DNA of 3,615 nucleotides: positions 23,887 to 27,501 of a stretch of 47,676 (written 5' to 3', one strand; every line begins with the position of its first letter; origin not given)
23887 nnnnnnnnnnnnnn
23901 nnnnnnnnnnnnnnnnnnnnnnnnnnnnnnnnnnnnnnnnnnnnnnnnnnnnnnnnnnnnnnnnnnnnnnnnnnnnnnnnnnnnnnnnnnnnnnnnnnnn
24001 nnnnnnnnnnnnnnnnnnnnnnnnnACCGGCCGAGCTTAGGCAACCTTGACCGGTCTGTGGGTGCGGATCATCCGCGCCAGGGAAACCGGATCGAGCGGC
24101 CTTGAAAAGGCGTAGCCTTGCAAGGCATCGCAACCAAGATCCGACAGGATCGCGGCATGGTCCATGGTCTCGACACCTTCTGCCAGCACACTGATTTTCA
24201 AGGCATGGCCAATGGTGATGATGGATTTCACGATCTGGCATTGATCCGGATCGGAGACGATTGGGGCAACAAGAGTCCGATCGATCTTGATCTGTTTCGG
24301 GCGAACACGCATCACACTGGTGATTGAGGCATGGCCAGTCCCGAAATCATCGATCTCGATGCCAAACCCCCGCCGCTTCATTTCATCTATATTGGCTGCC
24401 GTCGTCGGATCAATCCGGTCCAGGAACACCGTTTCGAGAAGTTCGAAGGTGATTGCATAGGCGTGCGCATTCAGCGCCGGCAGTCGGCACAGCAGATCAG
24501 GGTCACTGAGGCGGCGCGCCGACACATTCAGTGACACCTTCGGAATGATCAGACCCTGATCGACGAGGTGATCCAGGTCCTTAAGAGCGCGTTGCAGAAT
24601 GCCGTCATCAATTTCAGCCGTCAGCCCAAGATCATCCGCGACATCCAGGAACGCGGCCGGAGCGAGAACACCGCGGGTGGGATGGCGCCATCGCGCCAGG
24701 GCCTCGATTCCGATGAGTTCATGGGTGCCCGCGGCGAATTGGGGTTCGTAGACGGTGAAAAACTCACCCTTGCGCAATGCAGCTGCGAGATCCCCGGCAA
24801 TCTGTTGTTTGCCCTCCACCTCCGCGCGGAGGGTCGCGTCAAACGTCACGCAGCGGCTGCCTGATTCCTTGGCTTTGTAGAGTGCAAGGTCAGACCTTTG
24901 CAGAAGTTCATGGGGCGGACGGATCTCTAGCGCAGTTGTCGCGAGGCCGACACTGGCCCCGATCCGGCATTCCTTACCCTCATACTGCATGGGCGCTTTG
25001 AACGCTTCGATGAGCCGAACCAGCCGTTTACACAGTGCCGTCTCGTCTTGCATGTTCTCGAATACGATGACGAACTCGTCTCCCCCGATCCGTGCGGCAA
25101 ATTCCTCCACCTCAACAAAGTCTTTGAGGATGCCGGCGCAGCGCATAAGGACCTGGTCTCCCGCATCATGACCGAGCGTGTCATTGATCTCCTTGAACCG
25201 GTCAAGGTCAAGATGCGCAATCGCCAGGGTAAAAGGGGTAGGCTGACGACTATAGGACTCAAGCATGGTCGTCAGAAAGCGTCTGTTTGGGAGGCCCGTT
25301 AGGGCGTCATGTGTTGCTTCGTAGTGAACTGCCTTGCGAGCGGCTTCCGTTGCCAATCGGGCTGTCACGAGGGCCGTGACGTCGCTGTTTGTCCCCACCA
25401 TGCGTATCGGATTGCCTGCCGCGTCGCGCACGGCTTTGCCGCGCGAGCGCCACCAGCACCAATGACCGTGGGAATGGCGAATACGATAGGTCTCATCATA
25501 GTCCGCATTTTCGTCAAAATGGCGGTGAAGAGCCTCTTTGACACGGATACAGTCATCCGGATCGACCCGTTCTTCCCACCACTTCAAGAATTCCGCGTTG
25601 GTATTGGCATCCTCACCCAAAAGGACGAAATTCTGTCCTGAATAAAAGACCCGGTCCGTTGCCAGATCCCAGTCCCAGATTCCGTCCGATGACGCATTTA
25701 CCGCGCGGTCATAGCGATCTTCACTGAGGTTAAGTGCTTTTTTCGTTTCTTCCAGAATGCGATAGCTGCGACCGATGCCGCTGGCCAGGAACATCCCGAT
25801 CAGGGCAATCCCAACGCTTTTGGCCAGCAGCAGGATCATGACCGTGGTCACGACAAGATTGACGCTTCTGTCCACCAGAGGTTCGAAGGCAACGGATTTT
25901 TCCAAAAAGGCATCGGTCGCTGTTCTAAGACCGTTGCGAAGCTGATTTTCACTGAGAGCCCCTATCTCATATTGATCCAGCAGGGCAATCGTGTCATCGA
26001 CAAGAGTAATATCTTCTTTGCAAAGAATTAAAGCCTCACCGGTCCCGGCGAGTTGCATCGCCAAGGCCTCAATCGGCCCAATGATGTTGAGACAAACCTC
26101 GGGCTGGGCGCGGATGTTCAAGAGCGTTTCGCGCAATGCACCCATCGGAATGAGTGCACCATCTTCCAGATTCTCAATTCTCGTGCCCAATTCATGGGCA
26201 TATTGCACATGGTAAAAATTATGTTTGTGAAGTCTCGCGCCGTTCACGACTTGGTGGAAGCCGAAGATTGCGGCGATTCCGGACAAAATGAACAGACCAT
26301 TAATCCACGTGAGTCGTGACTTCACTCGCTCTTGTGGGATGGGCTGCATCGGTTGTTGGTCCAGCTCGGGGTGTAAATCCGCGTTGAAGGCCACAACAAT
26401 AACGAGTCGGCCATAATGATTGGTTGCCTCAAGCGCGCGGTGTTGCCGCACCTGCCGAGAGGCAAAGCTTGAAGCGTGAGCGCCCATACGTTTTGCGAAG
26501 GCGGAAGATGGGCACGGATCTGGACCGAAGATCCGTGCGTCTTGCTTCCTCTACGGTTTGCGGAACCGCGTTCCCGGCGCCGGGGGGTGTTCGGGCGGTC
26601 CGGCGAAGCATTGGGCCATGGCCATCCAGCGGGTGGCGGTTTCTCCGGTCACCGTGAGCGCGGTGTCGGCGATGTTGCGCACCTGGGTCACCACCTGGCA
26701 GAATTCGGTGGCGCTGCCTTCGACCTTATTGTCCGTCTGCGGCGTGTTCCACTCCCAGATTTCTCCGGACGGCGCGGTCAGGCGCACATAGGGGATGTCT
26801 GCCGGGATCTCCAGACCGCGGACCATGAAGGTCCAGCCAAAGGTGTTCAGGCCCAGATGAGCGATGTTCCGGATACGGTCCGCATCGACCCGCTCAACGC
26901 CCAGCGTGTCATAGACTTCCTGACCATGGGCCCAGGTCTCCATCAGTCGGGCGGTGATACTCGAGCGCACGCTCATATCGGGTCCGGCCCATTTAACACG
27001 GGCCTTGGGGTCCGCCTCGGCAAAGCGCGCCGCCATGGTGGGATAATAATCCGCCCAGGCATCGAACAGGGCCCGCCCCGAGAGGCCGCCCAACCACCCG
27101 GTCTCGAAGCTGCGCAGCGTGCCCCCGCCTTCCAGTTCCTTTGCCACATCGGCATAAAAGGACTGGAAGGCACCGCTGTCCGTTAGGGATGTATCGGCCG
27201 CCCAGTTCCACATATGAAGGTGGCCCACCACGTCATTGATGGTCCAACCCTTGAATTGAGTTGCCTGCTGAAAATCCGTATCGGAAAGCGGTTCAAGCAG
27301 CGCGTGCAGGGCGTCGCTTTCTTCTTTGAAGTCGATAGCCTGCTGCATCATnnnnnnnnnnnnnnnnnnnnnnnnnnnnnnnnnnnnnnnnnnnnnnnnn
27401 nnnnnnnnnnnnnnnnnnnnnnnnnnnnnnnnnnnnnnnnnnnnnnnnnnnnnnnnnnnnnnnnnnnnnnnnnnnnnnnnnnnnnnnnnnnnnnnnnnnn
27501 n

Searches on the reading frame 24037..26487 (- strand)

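Call 4: search_protein_families(library=pfam, proteins=[window:24037-26487:-])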
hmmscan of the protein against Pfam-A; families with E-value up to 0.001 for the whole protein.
window:24037-26487:- (816 aa): 3 families
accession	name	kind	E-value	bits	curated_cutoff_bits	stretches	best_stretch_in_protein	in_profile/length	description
PF00563.25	EAL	-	1.3e-58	198.6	31.3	1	566-797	3-236/236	EAL domain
PF00990.26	GGDEF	-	4.7e-39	134.2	23.8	1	391-544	1-159/161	Diguanylate cyclase, GGDEF domain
PF08447.18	PAS_3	-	1.6e-16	60.8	25.6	1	289-367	11-89/89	PAS fold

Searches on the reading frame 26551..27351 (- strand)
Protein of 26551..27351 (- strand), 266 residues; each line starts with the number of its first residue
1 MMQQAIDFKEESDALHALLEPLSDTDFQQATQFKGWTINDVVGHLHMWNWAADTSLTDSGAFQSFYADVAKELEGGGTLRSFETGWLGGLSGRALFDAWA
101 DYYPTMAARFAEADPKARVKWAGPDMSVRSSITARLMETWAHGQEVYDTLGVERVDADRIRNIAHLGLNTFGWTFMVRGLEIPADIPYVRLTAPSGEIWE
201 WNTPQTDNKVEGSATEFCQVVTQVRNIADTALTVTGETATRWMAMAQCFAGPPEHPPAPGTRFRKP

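Call 4: search_protein_families(library=pfam, proteins=[window:26551-27351:-])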
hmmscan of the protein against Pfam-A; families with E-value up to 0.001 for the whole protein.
window:26551-27351:- (266 aa): 2 families
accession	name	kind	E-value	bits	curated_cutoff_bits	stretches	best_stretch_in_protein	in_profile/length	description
PF11716.13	MDMPI_N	-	1.8e-25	90.7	24.2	1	9-146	2-139/140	Mycothiol maleylpyruvate isomerase N-terminal domain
PF12867.12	DinB_2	-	0.00029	21.7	24.8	0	9-143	3-125/128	DinB superfamily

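Call 31: search_protein_families(library=ncbifam, proteins=[window:26551-27351:-], max_evalue=1e-10)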
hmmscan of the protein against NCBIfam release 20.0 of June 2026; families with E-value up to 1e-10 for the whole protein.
window:26551-27351:- (266 aa): 2 families
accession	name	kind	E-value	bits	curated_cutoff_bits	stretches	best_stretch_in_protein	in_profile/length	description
TIGR03084.1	TIGR03084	hypoth_equivalog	2.5e-93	312.4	247.95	1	3-257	2-253/253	TIGR03084 family metal-binding protein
TIGR03083.1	TIGR03083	domain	1.4e-35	123.5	50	1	8-223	2-201/202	maleylpyruvate isomerase family mycothiol-dependent enzyme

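Call 78: search_solved_structures(query=window:26551-27351:-, max_evalue=0.01)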
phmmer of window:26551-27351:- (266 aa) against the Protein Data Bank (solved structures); distinct sequences matched with E-value up to 0.01: 0.
